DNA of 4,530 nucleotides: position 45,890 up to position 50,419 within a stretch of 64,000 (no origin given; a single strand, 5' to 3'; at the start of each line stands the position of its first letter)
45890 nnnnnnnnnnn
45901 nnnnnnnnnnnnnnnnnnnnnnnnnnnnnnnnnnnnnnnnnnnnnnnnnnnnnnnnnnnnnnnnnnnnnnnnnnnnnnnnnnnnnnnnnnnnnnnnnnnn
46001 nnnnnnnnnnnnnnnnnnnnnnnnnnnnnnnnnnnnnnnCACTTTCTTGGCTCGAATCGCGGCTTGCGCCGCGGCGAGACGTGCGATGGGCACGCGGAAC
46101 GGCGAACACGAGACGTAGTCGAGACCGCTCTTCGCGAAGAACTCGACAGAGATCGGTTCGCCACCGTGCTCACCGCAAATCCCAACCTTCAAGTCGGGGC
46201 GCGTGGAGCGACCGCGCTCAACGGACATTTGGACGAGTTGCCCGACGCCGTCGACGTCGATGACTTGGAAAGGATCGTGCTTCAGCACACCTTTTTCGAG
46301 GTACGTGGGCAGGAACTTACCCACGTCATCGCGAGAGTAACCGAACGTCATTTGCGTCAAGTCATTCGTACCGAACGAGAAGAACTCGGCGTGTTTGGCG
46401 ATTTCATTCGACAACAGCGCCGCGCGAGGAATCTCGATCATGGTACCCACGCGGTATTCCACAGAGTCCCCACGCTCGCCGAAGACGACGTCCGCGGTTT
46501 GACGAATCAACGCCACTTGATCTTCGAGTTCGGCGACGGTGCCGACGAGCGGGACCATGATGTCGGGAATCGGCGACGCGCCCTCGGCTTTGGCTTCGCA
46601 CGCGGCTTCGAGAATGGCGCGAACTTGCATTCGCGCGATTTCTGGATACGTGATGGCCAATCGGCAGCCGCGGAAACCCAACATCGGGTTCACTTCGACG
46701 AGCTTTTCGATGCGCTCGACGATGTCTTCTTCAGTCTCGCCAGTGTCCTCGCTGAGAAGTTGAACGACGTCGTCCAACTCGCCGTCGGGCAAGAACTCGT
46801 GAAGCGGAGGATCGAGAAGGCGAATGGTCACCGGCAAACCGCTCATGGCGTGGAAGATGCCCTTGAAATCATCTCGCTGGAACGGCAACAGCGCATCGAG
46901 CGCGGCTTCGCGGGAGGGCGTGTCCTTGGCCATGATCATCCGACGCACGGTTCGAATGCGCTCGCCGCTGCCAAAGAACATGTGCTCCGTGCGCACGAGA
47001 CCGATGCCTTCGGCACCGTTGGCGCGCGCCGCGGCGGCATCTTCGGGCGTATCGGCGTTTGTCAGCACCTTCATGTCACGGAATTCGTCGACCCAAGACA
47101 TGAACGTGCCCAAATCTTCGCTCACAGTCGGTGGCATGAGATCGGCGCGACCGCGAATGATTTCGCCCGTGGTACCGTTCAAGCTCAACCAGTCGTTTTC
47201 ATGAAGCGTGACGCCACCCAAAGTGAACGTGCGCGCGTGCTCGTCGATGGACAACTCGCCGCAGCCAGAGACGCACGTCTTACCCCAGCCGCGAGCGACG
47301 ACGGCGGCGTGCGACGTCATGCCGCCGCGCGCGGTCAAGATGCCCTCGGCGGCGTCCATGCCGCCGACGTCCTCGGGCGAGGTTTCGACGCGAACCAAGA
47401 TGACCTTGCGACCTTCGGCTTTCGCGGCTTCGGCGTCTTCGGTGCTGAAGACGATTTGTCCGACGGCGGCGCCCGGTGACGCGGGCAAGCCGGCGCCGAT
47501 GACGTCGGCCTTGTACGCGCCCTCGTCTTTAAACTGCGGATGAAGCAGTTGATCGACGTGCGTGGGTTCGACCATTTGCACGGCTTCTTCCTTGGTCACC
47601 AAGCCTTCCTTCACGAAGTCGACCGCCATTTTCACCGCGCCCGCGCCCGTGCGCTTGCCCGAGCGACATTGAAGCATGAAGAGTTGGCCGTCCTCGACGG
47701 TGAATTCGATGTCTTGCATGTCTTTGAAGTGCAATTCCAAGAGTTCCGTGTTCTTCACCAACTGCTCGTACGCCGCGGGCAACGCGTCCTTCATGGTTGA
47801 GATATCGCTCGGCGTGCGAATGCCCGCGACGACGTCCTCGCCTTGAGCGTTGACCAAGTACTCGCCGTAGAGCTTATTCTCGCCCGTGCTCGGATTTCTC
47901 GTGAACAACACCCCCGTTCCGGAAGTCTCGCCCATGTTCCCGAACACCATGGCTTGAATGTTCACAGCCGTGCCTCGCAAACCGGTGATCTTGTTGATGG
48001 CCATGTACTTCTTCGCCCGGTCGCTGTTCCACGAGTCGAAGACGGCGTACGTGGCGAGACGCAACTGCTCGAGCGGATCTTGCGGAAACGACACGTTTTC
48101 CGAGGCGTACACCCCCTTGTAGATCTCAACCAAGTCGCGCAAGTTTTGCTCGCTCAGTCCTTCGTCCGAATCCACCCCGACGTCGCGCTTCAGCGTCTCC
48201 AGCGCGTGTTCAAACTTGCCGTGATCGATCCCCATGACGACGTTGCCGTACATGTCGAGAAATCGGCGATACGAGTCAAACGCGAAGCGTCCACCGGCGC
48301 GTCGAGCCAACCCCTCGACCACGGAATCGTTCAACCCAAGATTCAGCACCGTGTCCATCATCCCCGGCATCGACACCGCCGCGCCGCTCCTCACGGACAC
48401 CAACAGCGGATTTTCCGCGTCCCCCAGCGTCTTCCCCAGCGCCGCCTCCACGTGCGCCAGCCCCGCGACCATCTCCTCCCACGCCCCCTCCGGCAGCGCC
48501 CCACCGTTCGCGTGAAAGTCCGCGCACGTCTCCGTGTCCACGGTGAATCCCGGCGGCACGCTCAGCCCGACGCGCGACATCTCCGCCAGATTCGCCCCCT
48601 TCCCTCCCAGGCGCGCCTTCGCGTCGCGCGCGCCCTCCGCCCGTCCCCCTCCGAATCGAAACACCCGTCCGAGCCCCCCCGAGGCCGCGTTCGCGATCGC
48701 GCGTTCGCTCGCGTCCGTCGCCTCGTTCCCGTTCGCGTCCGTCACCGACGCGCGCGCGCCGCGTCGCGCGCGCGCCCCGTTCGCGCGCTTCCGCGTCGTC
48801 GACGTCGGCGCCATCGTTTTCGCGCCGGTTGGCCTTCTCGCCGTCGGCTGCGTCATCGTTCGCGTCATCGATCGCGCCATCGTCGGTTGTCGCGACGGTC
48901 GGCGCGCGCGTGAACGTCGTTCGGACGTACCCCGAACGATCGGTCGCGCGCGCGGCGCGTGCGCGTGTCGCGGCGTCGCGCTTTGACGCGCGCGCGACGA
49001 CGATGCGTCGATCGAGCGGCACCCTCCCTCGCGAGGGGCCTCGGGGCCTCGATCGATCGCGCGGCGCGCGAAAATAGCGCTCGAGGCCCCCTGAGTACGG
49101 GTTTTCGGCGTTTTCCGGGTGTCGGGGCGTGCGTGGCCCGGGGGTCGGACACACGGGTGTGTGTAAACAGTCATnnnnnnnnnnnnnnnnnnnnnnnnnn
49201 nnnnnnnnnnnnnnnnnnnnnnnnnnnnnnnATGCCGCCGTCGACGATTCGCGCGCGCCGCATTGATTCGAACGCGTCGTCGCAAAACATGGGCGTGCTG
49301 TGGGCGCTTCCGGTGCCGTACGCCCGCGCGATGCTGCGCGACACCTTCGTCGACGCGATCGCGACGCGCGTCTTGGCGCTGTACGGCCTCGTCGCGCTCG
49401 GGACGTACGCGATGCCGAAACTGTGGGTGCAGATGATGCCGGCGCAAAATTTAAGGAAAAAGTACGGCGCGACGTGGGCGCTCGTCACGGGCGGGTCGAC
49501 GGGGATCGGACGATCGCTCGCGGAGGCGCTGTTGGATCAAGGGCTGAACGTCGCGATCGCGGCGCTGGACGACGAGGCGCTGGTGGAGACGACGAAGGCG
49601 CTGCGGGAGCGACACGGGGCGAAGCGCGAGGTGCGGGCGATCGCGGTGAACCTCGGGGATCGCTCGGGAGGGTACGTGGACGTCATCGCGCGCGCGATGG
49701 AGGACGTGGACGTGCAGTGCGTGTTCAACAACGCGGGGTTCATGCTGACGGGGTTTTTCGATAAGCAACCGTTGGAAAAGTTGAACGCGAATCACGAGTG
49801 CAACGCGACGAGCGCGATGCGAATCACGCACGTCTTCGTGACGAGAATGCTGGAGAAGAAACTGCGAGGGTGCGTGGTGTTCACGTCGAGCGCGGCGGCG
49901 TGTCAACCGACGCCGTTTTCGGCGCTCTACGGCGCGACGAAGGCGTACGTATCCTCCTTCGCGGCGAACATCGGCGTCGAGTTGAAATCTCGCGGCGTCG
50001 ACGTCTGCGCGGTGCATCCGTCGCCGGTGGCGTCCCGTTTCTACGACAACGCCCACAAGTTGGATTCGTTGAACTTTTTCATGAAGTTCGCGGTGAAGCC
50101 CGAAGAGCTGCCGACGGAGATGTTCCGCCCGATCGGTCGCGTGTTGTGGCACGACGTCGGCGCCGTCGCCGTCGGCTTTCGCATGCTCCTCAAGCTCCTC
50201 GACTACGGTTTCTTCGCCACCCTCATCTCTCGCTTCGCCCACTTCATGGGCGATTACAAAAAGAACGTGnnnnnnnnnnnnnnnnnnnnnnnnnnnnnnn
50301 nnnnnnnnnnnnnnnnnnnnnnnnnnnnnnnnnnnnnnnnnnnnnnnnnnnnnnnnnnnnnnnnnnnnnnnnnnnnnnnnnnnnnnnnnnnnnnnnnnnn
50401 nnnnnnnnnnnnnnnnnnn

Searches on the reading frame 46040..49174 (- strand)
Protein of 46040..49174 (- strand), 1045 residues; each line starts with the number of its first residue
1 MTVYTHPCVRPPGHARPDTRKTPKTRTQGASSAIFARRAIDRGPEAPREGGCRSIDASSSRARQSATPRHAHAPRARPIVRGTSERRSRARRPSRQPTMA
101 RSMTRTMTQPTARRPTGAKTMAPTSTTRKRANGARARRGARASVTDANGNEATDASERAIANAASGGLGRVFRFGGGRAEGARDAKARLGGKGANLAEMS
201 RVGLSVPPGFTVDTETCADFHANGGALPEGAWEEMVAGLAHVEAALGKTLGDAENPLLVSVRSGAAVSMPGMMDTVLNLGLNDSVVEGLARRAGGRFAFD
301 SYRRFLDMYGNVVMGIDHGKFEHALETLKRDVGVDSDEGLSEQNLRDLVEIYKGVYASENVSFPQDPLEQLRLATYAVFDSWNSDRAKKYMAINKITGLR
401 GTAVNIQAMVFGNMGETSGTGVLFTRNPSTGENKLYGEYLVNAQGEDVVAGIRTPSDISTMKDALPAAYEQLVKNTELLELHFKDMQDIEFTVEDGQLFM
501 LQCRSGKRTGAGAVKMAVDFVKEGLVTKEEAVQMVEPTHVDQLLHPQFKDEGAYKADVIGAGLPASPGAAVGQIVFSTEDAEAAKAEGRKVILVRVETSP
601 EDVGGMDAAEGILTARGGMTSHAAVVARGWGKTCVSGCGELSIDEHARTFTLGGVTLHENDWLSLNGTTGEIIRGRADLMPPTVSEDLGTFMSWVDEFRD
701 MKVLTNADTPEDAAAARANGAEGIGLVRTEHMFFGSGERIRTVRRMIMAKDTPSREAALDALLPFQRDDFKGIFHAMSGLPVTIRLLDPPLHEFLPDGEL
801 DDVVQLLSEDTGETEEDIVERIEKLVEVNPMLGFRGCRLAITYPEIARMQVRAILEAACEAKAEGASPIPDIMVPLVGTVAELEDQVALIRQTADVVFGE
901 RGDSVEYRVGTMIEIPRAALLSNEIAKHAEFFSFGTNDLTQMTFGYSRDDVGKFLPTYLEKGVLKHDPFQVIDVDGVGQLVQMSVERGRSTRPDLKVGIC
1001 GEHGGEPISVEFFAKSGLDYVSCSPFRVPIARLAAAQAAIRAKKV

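Call 71: search_protein_families(library=pfam, proteins=[window:46040-49174:-], max_evalue=0.001)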
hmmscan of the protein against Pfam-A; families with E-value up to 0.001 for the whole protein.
window:46040-49174:- (1045 aa): 3 families
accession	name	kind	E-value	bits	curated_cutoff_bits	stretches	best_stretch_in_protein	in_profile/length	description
PF02896.24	PEP-utilizers_C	-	4e-84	282.7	22.8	1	686-1038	5-291/293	PEP-utilising enzyme, PEP-binding domain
PF01326.24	PPDK_N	-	1.1e-47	163.4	27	3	234-466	80-228/328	Pyruvate phosphate dikinase, AMP/ATP-binding domain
PF00391.29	PEP-utilizers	-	2.1e-22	78.9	23.1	1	590-670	4-72/72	PEP-utilising enzyme, mobile domain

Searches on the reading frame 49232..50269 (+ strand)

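Call 71: search_protein_families(library=pfam, proteins=[window:49232-50269:+], max_evalue=0.001)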
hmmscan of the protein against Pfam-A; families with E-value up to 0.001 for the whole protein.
window:49232-50269:+ (346 aa): 5 families
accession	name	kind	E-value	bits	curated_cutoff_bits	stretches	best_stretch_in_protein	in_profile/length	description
PF00106.31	adh_short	-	2.3e-32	112.5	26.6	1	82-271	2-187/195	short chain dehydrogenase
PF13561.12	adh_short_C2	-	1.5e-22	80.8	27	1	90-277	6-187/236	Enoyl-(Acyl carrier protein) reductase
PF08659.16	KR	-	1.7e-09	38.3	22.6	1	83-246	3-162/180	KR domain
PF01370.27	Epimerase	-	2.7e-05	24.1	20.9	1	83-270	1-176/240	NAD dependent epimerase/dehydratase family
PF02719.21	Polysacc_synt_2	-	4.6e-05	23.2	20.2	1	84-261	2-166/293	Polysaccharide biosynthesis protein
